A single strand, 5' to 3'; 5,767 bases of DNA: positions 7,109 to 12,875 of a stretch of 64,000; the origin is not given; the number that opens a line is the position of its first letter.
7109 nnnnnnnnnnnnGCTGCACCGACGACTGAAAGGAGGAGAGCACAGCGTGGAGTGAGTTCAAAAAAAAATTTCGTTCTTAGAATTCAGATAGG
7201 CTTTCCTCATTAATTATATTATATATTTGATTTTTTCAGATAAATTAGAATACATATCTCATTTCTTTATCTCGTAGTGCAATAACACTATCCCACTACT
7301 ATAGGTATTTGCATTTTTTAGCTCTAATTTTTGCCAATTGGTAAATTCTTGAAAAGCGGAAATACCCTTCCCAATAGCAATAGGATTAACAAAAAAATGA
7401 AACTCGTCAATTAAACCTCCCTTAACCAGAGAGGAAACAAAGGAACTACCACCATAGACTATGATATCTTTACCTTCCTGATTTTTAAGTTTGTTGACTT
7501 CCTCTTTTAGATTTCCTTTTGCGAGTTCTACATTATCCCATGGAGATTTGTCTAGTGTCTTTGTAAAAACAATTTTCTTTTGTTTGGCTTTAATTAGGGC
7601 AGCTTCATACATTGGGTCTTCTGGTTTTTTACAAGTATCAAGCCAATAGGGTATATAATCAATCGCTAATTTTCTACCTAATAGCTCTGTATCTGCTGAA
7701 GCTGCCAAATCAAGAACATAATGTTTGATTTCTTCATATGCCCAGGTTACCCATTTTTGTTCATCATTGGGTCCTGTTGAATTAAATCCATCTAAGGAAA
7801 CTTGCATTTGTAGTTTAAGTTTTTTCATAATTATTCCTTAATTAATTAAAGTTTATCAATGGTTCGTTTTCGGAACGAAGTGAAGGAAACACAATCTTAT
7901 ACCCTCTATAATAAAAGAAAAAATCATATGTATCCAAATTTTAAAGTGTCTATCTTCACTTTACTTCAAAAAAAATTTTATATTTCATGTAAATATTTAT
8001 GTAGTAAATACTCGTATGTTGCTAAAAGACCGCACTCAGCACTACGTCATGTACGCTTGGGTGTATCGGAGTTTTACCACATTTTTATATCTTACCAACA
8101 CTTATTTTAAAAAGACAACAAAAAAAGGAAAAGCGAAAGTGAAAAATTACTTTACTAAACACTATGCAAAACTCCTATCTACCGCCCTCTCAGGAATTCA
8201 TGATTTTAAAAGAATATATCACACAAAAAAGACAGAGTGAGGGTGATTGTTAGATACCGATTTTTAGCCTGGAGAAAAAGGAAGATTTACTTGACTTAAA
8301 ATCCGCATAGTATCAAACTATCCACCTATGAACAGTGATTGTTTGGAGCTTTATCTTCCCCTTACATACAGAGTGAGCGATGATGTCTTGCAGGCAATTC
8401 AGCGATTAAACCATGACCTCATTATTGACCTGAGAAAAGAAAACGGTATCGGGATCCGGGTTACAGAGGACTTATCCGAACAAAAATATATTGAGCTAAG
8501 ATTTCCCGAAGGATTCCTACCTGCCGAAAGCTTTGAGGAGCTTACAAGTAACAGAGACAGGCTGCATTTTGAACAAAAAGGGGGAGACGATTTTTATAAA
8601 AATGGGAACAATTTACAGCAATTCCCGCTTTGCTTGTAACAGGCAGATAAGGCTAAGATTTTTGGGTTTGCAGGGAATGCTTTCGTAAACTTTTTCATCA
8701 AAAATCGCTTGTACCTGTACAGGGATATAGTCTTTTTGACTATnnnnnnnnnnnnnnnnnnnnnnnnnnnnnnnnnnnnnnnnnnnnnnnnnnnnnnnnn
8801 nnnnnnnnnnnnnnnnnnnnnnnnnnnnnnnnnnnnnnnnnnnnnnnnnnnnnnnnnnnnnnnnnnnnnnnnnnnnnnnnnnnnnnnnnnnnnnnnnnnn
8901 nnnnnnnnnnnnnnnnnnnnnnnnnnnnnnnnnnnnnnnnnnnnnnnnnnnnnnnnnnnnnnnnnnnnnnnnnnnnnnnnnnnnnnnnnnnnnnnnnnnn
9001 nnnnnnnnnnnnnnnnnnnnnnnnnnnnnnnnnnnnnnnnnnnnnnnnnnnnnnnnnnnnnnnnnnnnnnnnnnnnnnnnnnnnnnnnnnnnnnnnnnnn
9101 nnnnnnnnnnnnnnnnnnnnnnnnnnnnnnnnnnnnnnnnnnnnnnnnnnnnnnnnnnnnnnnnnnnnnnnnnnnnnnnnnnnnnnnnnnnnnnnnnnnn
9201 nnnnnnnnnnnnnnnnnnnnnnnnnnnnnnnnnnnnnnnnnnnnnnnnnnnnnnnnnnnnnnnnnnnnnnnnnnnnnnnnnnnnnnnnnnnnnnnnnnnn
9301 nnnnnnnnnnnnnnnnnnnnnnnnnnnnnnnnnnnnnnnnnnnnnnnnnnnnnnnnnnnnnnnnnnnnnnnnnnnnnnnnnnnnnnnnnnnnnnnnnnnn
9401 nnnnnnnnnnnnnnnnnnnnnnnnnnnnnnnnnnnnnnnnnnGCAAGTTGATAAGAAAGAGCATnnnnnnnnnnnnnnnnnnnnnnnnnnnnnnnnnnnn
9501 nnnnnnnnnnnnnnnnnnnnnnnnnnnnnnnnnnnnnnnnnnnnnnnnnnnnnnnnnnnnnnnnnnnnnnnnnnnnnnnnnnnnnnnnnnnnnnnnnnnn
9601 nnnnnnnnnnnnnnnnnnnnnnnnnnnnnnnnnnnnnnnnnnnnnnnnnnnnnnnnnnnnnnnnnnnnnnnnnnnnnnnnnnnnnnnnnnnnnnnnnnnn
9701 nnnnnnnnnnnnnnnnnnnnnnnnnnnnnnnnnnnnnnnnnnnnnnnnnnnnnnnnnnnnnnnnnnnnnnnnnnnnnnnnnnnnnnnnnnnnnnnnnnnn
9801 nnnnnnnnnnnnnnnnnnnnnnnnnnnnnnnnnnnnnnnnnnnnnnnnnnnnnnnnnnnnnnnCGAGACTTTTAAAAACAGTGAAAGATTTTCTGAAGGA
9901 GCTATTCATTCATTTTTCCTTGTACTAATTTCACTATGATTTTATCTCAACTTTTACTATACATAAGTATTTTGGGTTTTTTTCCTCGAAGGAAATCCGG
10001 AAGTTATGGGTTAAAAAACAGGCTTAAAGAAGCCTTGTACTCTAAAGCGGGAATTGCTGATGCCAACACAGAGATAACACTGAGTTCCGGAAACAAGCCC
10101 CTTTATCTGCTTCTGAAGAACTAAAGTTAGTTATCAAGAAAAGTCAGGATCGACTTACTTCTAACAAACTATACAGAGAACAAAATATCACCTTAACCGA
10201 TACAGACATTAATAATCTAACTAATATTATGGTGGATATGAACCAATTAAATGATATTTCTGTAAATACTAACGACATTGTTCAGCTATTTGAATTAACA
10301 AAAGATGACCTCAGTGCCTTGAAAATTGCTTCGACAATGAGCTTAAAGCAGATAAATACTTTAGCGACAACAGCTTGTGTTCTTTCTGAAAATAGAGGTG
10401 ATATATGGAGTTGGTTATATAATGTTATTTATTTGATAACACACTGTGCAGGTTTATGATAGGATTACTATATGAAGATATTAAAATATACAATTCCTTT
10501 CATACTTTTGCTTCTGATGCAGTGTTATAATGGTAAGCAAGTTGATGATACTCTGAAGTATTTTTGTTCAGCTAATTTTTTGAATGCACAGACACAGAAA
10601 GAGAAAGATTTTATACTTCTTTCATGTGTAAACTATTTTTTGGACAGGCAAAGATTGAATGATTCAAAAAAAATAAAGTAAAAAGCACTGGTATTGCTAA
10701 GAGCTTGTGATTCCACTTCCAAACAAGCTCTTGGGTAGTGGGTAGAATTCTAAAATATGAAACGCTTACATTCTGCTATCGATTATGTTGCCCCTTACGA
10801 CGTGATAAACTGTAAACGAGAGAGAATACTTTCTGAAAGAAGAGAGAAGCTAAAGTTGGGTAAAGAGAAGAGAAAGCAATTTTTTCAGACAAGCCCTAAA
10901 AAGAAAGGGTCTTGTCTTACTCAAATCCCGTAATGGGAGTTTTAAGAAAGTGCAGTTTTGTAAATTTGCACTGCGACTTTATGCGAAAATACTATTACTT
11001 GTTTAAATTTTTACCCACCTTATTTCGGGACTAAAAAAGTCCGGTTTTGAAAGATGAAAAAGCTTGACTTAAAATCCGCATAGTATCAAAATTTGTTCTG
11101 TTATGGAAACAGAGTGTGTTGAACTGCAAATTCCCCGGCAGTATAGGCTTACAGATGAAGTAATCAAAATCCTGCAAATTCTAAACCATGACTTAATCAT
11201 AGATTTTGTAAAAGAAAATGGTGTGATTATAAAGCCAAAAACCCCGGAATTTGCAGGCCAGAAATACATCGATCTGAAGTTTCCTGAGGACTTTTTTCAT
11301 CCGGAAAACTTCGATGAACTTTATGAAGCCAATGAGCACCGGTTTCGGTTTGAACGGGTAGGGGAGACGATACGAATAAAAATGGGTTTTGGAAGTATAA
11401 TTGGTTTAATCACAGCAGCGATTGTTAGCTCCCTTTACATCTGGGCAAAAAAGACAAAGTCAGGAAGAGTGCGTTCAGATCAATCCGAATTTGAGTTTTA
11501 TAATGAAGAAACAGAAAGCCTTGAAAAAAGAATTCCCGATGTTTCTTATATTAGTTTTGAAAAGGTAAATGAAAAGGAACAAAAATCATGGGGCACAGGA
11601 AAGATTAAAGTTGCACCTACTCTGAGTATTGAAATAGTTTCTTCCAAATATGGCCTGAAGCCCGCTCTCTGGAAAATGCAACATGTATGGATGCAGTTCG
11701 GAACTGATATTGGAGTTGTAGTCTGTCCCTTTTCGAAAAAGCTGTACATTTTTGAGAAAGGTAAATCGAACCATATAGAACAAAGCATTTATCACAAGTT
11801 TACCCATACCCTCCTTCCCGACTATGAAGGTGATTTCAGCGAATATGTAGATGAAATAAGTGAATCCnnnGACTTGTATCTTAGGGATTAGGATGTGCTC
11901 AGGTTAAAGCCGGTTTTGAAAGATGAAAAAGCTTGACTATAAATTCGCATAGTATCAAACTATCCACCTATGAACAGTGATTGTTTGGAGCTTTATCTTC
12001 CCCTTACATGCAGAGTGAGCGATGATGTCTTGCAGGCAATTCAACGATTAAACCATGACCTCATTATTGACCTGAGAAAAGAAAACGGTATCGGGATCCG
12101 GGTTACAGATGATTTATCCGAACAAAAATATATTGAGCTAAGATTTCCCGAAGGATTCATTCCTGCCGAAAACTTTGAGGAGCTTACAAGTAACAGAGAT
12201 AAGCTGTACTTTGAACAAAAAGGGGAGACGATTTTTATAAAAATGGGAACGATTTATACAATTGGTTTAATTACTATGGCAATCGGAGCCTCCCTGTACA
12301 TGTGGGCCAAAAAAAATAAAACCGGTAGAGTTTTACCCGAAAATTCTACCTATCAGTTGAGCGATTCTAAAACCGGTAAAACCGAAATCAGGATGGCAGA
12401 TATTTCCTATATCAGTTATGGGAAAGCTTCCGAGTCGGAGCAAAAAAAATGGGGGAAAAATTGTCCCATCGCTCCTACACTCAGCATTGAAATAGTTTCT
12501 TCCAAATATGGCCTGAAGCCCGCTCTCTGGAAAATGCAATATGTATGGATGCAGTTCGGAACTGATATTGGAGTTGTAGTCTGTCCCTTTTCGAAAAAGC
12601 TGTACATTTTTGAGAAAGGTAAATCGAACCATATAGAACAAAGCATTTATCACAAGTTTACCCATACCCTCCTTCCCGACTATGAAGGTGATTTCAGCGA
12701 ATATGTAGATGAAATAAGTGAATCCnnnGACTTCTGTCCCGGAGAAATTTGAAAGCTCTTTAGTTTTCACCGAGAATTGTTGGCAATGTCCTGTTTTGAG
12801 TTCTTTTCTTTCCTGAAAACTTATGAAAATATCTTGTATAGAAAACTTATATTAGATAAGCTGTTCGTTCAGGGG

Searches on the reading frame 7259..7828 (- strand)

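Call 18: search_protein_families(library=pfam, proteins=[window:7259-7828:-], max_evalue=0.001)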
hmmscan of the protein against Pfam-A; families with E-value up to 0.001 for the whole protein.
window:7259-7828:- (189 aa): 1 family
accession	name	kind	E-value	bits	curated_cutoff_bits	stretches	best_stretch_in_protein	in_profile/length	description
PF01872.23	RibD_C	-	1.7e-22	80.6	24.1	1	3-182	2-197/197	RibD C-terminal domain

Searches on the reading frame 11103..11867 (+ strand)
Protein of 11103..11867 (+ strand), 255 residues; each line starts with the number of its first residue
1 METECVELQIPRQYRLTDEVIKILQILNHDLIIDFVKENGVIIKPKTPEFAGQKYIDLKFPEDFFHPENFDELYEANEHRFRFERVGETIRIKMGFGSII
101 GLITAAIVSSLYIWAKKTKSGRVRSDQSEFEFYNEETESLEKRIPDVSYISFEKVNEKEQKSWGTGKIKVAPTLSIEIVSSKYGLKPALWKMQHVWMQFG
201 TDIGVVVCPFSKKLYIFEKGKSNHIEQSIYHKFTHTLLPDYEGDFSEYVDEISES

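Call 35: search_protein_families(library=padloc, proteins=[window:11103-11867:+], max_evalue=0.01)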
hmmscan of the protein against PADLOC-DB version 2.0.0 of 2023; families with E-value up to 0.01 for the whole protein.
window:11103-11867:+ (255 aa): 1 family
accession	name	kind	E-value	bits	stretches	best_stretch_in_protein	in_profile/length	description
PDLC04832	PDC-S03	-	6.7e-05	20.7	1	103-234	45-167/188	-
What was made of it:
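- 11103..11870 (+): Paralogue, 255 aa, 43% identical to 55527. First of a tandem pair. Weak PADLOC PDC-S03 hit, E 7e-5 (call 35).
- Closest known: PADLOC candidate defence gene PDC-S03. Same: The 11103 copy matches it weakly over the catalytic core (E 6.7e-5, aa 103-234; call 35).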

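Call 53: search_protein_families(library=pfam, proteins=[window:11103-11867:+], max_evalue=0.1)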
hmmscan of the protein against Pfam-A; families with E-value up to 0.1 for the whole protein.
window:11103-11867:+ (255 aa): 1 family
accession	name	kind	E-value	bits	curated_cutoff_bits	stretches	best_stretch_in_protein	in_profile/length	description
PF05685.18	Uma2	-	2.5e-10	40.5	27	1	68-239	2-160/172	Putative restriction endonuclease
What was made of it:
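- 11103..11870 (+): Pfam Uma2 aa 68-239 (call 53).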

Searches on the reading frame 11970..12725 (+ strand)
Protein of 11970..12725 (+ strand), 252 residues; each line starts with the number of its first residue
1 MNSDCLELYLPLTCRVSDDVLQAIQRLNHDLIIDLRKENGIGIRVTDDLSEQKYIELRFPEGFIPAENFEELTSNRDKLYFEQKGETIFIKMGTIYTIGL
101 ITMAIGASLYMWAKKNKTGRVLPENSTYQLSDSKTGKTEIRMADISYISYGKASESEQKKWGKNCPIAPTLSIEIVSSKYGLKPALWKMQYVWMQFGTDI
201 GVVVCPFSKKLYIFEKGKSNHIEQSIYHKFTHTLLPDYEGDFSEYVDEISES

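Call 53: search_protein_families(library=pfam, proteins=[window:11970-12725:+], max_evalue=0.1)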
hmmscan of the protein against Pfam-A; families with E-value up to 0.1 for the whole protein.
window:11970-12725:+ (252 aa): 1 family
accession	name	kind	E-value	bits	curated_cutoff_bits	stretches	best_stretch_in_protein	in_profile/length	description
PF05685.18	Uma2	-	1.1e-06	28.7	27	1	67-236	2-160/172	Putative restriction endonuclease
